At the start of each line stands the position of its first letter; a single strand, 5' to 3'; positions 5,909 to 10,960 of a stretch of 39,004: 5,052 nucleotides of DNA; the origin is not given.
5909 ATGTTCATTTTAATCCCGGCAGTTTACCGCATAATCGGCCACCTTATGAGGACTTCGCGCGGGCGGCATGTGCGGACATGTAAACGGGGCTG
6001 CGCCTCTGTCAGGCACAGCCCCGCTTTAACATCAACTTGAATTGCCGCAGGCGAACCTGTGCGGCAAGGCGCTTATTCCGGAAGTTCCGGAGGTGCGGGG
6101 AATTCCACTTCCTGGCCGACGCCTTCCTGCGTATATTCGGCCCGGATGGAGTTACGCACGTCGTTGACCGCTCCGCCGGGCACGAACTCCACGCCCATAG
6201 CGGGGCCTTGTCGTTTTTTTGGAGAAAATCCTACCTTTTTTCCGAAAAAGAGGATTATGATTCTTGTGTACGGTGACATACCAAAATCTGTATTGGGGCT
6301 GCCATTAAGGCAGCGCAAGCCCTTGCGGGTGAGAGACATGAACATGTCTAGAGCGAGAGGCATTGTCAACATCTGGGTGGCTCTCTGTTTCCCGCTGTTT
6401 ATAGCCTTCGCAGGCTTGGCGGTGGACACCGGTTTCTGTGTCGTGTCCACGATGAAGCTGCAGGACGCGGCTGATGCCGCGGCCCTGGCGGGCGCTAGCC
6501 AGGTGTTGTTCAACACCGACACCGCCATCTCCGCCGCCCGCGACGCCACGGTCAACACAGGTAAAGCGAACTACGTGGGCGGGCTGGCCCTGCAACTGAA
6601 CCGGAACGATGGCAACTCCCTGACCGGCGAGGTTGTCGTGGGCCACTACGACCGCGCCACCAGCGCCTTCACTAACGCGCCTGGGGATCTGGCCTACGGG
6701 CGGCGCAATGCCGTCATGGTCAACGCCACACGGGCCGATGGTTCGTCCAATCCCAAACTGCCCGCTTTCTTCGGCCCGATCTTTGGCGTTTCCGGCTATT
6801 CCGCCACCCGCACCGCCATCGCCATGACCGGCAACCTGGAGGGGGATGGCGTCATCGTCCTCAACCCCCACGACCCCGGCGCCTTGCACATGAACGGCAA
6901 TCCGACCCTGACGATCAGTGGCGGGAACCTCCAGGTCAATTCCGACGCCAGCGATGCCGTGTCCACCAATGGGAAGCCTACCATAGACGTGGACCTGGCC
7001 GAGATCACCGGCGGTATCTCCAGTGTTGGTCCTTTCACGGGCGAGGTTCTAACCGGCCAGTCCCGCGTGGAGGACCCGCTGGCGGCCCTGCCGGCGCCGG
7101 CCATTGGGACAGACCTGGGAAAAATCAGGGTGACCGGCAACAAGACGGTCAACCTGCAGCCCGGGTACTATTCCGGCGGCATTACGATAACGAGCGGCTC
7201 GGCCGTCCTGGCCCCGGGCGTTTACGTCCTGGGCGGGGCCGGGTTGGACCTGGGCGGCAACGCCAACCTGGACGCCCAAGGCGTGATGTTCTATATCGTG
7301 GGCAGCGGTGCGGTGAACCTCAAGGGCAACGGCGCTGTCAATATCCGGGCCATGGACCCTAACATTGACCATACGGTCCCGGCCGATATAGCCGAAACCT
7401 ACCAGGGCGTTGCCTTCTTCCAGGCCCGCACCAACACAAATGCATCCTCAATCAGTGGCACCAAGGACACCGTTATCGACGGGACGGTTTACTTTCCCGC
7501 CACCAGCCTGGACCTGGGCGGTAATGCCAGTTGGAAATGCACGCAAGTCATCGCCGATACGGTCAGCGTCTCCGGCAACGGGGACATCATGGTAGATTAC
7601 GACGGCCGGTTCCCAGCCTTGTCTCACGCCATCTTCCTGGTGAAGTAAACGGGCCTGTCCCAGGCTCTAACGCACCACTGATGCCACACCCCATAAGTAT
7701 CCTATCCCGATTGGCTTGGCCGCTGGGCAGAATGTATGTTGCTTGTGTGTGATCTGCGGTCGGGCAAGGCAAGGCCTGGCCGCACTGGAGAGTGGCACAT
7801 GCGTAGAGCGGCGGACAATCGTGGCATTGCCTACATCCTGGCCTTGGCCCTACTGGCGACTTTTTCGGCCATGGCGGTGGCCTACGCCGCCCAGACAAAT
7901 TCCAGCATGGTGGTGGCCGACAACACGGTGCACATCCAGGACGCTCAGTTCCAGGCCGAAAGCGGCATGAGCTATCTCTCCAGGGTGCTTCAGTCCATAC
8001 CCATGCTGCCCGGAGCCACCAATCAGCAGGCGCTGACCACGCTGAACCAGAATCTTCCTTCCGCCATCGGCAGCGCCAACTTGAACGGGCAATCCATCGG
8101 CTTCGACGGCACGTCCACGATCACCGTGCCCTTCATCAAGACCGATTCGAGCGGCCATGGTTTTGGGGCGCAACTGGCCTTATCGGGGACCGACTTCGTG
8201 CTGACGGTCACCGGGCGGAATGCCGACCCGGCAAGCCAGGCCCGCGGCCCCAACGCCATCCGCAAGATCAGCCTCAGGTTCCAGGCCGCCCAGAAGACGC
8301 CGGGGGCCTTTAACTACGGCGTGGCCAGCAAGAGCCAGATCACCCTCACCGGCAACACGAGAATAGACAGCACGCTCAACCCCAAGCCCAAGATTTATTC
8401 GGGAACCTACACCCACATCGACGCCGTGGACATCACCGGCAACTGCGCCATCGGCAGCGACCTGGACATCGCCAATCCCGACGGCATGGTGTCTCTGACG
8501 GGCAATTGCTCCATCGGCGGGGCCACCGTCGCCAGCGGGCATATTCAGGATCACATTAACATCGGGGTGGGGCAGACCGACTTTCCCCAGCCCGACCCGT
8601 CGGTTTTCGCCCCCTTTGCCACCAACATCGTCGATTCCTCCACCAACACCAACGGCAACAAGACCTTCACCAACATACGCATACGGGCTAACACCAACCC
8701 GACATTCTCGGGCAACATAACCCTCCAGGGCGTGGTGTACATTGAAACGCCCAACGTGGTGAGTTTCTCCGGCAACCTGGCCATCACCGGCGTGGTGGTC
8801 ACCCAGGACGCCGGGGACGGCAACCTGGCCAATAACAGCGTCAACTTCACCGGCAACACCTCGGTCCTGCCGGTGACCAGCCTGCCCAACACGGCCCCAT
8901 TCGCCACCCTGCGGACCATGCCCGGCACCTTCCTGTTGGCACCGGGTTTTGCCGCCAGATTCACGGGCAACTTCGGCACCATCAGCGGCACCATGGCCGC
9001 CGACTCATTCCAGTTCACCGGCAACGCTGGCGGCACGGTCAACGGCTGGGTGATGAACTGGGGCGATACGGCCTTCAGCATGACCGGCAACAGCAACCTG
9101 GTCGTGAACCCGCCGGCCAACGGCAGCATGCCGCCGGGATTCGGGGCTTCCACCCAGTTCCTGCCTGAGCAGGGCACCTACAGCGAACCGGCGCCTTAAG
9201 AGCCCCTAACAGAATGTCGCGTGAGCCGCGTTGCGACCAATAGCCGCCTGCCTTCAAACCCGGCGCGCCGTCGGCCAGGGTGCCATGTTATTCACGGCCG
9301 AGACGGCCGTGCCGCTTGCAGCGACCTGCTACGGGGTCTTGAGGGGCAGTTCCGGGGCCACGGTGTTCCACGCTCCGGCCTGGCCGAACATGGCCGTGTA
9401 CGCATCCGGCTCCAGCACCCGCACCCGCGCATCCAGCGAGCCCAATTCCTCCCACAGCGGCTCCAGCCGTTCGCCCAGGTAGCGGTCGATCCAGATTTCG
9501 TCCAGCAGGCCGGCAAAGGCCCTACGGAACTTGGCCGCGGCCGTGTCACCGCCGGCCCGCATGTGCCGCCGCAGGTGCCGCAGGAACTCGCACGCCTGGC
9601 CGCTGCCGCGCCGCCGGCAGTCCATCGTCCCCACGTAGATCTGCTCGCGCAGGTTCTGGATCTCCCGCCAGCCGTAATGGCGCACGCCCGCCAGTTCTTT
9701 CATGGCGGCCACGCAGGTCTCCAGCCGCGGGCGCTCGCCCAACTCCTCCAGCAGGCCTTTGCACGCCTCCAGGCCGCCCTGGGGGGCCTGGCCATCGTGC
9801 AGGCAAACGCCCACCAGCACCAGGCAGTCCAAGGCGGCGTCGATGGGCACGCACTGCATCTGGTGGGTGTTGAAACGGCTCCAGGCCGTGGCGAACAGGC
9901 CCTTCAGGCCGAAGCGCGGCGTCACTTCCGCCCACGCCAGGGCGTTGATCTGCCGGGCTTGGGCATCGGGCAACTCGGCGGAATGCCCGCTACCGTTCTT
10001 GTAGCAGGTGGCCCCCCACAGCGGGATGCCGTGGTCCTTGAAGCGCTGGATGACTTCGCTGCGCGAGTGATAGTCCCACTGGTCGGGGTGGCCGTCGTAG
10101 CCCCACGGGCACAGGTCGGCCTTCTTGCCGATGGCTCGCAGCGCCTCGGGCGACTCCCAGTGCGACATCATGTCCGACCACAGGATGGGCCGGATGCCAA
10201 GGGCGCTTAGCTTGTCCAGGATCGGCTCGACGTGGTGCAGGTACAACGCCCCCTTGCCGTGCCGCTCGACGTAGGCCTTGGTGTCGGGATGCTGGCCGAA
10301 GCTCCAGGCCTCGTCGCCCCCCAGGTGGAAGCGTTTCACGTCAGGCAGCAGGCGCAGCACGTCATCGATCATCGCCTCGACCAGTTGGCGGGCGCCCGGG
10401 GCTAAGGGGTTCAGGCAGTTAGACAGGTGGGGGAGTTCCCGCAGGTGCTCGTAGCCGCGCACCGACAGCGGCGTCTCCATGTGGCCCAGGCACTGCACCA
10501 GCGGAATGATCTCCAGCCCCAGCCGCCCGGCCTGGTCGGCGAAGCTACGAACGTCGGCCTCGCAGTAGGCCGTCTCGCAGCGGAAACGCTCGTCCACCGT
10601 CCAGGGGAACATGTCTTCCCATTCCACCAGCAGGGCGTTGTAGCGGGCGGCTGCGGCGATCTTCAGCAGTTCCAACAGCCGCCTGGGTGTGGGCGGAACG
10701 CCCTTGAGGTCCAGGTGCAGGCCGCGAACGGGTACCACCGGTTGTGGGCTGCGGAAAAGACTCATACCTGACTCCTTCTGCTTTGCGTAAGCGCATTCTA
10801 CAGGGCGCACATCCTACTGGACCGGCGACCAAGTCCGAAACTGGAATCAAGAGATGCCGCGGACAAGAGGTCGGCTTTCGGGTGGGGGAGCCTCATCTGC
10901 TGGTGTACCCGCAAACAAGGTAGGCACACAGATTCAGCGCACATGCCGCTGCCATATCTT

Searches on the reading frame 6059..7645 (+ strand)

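Call 77: search_protein_families(library=pfam, proteins=[window:6059-7645:+], max_evalue=0.0001)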
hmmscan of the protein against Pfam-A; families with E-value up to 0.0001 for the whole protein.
window:6059-7645:+ (529 aa): 2 families
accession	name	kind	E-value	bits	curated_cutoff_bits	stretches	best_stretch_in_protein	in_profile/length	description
PF13400.11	Tad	-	3.2e-09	37.4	22.3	1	103-148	4-47/47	Putative Flp pilus-assembly TadE/G-like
PF09977.15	Tad_C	-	6.1e-06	27.6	22.1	1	144-255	1-93/93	Putative Tad-like Flp pilus-assembly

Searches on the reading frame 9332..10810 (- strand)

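Call 77: search_protein_families(library=pfam, proteins=[window:9332-10810:-], max_evalue=0.0001)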
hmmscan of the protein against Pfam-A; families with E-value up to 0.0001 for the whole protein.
window:9332-10810:- (493 aa): 1 family
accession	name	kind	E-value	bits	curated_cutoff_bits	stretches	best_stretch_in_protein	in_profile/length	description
PF00728.28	Glyco_hydro_20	-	1.4e-07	31.6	22.3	1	79-219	72-227/348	Glycosyl hydrolase family 20, catalytic domain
